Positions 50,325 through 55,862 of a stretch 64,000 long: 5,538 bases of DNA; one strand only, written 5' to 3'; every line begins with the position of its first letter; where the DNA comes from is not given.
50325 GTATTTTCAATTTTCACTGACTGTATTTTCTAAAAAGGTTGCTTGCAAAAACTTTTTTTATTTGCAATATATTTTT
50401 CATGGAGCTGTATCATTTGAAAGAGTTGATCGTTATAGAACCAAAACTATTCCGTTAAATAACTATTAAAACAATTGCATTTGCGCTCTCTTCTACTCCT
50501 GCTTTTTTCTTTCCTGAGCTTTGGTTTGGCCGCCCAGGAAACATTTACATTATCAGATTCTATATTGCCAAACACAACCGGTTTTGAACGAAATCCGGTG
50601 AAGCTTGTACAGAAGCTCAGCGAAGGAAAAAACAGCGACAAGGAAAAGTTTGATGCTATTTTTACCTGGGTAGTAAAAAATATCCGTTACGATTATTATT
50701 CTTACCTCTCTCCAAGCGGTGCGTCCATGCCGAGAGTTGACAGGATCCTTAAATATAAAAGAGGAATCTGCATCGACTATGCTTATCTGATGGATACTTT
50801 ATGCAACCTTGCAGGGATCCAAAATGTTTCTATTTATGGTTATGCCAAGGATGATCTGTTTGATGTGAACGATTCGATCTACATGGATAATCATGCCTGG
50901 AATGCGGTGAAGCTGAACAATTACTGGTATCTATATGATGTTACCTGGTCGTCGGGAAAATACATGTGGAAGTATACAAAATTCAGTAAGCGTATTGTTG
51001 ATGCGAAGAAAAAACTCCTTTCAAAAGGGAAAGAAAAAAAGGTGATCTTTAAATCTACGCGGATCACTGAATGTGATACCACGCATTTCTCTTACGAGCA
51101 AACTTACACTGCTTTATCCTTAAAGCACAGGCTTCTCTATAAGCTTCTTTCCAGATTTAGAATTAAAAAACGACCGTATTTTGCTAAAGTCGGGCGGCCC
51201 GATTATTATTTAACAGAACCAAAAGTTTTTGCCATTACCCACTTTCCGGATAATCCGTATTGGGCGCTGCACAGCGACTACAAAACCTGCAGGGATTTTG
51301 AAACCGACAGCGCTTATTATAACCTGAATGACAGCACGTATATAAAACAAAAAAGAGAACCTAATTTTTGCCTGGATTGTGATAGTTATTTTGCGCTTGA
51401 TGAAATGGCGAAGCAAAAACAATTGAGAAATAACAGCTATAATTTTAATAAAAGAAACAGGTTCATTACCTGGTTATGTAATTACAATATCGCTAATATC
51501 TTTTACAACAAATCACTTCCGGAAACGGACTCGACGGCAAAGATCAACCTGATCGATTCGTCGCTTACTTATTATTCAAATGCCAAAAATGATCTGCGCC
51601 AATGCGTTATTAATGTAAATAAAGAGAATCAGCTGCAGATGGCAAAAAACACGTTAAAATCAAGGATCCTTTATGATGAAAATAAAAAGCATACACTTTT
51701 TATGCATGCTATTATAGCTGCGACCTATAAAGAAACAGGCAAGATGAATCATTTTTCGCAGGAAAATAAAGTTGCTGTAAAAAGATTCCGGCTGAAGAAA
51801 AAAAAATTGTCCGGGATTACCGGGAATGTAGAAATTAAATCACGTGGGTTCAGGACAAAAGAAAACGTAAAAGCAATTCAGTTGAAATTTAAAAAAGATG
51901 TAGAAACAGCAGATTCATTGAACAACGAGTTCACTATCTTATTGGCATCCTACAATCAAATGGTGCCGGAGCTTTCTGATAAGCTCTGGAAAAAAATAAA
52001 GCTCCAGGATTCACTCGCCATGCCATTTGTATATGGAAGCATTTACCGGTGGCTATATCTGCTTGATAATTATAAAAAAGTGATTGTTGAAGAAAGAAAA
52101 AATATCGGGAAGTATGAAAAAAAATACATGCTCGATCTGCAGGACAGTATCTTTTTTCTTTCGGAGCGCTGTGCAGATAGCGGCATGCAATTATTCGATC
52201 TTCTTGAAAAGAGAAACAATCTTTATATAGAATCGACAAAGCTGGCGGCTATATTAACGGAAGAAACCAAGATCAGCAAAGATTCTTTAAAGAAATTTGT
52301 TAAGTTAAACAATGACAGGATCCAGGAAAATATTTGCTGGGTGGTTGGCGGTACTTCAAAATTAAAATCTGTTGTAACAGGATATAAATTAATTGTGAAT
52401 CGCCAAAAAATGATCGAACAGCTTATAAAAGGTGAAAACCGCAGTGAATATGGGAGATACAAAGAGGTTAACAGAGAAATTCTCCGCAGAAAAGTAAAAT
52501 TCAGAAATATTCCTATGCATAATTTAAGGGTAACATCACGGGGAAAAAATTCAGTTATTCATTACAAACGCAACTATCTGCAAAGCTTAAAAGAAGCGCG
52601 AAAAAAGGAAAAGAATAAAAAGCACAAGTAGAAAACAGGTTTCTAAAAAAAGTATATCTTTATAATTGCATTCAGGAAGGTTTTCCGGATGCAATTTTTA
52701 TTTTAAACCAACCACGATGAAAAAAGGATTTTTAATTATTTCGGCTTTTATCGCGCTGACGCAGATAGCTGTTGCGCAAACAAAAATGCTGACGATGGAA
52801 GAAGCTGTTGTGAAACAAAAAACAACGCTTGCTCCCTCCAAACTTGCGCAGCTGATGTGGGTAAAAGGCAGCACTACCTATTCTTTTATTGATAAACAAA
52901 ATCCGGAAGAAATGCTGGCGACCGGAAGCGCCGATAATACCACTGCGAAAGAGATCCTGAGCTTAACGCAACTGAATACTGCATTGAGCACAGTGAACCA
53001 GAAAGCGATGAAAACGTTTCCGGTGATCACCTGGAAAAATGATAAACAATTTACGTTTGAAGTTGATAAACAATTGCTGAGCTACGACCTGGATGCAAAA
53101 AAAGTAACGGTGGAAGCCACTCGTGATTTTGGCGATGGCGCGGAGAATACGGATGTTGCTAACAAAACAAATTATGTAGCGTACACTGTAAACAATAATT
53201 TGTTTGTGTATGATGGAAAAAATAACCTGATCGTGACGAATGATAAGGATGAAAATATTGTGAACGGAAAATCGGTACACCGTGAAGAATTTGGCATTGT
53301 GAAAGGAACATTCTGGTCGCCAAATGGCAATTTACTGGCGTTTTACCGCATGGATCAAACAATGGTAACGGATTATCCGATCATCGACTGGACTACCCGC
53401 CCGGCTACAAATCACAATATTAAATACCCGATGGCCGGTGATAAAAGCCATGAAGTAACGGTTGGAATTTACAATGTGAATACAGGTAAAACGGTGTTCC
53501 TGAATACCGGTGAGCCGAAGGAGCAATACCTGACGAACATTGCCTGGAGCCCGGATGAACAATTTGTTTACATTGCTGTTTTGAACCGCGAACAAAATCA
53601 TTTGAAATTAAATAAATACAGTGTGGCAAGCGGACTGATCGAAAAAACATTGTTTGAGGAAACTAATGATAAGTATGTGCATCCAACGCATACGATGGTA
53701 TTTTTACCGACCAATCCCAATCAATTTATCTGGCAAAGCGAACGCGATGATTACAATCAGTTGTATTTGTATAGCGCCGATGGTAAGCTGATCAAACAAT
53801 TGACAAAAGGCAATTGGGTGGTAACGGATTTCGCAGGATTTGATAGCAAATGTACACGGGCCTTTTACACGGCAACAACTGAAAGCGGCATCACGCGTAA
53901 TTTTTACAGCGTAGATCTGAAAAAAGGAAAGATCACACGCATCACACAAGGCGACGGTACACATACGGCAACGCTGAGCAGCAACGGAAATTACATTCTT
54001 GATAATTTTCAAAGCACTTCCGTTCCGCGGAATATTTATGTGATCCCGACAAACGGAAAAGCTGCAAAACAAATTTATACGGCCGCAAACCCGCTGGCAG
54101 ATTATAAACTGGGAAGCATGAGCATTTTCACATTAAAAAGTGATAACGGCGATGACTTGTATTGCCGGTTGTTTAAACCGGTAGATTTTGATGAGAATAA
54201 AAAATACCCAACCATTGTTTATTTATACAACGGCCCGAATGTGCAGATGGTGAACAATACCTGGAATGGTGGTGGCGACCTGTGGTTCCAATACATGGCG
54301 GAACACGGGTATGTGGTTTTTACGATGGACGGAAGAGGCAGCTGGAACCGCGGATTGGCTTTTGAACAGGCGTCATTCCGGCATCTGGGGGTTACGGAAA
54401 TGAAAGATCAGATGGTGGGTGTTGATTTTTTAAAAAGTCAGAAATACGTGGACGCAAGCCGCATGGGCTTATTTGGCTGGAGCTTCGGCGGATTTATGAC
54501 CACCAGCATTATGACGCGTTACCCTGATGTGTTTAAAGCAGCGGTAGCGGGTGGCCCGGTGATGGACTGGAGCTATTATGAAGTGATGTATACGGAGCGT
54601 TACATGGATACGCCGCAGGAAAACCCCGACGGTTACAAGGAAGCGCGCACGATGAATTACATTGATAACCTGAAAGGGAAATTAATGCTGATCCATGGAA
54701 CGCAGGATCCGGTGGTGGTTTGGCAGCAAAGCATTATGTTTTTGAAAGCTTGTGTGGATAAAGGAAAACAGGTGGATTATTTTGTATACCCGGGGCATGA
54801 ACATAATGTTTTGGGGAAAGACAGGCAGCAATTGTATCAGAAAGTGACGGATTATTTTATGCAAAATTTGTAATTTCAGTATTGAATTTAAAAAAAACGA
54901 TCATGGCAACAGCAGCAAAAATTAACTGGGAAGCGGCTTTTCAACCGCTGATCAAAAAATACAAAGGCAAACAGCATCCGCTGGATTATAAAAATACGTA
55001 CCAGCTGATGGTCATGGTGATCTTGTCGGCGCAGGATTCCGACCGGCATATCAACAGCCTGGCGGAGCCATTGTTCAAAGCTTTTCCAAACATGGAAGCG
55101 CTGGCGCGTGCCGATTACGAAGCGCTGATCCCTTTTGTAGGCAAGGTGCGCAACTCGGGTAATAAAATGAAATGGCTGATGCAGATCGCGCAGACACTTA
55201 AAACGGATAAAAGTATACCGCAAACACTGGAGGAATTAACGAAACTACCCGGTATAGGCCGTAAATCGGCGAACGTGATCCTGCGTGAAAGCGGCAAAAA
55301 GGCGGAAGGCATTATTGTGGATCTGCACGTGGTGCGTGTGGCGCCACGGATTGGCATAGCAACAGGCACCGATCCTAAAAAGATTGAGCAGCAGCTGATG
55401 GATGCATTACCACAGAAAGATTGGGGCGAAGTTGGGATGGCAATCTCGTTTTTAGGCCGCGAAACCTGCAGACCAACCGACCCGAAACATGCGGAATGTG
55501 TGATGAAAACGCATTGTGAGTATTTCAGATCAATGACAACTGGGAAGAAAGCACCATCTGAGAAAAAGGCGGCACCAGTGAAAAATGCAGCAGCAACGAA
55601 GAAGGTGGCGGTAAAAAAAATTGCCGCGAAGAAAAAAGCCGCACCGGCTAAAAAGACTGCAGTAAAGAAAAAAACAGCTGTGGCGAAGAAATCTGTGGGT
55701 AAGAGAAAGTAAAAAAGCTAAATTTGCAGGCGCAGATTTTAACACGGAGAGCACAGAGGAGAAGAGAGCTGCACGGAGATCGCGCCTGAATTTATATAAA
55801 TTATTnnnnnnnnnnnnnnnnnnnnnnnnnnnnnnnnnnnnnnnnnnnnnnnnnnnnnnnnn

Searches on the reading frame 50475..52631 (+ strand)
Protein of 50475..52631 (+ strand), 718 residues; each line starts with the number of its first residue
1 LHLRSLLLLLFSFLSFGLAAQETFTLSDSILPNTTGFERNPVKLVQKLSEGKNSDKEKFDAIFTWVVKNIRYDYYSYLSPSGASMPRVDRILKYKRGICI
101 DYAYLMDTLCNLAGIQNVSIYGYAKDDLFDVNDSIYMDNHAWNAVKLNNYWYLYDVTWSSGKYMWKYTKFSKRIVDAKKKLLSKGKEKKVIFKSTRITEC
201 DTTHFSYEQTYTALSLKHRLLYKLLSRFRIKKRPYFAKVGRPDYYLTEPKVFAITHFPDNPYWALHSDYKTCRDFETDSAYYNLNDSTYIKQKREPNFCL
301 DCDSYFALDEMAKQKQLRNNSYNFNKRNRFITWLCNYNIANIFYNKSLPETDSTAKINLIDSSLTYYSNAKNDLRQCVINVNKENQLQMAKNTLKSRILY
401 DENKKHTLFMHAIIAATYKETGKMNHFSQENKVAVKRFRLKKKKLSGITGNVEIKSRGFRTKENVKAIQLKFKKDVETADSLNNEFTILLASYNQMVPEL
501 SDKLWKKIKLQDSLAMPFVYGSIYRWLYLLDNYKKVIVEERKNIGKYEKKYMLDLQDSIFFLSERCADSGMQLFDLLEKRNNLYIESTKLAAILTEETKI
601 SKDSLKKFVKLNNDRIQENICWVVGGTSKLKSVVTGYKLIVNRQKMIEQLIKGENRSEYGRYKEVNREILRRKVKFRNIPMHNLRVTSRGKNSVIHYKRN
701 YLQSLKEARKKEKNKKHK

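Call 69: search_protein_families(library=pfam, proteins=[window:50475-52631:+], max_evalue=0.00001)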
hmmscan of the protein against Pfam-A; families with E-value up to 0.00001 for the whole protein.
window:50475-52631:+ (718 aa): 2 families
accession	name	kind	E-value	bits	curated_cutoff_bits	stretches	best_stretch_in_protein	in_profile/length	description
PF01841.26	Transglut_core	-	4.3e-16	59.6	23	1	43-155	2-107/108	Transglutaminase-like superfamily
PF04473.18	DUF553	-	2.3e-08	34.1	20.5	1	46-173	8-133/140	Transglutaminase-like domain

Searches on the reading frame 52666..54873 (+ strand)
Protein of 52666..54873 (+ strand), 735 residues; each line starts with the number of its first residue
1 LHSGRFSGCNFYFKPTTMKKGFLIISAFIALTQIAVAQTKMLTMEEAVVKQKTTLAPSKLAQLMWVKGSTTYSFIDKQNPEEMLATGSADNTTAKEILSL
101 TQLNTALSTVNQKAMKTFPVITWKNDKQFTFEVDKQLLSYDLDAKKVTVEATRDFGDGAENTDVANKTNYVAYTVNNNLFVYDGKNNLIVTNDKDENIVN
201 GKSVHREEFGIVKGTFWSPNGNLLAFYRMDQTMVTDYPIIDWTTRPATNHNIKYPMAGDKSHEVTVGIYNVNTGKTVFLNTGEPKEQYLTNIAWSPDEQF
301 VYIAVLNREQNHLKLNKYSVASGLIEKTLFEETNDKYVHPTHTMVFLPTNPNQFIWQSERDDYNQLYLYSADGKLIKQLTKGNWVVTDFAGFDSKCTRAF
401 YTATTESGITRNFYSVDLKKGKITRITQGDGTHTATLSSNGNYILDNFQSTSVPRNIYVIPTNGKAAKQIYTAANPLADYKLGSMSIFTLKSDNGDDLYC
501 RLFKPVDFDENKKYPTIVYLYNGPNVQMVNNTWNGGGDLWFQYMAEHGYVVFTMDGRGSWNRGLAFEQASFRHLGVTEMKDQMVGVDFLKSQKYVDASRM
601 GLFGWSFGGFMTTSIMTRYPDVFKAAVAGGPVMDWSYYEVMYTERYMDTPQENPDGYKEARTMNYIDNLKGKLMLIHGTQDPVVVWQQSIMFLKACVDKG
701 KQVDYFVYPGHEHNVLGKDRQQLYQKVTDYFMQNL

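Call 69: search_protein_families(library=pfam, proteins=[window:52666-54873:+], max_evalue=0.00001)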
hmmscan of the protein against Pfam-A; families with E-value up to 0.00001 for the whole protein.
window:52666-54873:+ (735 aa): 7 families
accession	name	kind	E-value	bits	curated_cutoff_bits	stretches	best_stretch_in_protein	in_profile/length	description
PF00930.27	DPPIV_N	-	1e-81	274.9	22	1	117-454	5-353/354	Dipeptidyl peptidase IV (DPP IV) N-terminal region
PF00326.27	Peptidase_S9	-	2.8e-52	177.7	22.6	1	541-734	7-209/213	Prolyl oligopeptidase family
PF12146.15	Hydrolase_4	-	2.7e-10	40.4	27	1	541-636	24-114/239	Serine aminopeptidase, S33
PF20434.5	BD-FAE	-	7.7e-10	39.1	26.8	0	647-693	165-212/215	BD-FAE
PF02129.25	Peptidase_S15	-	2.1e-09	37.9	23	1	495-643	2-139/262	X-Pro dipeptidyl-peptidase (S15 family)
PF01738.24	DLH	-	1.3e-08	35.1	21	1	544-725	37-198/217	Dienelactone hydrolase family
PF00561.26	Abhydrolase_1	-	5.2e-07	30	25.8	0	647-715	176-240/245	alpha/beta hydrolase fold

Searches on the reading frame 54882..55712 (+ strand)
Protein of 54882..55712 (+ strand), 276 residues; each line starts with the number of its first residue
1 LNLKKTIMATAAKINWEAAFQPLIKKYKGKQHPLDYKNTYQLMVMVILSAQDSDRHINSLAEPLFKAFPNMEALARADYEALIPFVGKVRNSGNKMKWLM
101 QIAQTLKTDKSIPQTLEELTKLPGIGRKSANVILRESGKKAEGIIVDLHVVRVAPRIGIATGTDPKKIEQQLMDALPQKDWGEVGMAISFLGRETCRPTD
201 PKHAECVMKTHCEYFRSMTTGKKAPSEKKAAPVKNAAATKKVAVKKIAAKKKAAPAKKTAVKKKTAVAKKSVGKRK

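Call 70: search_protein_families(library=pfam, proteins=[window:54882-55712:+], max_evalue=0.00001)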
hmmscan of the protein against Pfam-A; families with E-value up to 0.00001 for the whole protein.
window:54882-55712:+ (276 aa): 2 families
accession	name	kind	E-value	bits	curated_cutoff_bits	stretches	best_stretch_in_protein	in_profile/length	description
PF00730.31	HhH-GPD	-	5.4e-16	59.3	26.2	1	44-177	1-107/108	HhH-GPD superfamily base excision DNA repair protein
PF00633.29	HHH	-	2.2e-08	34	24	1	111-134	5-28/30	Helix-hairpin-helix motif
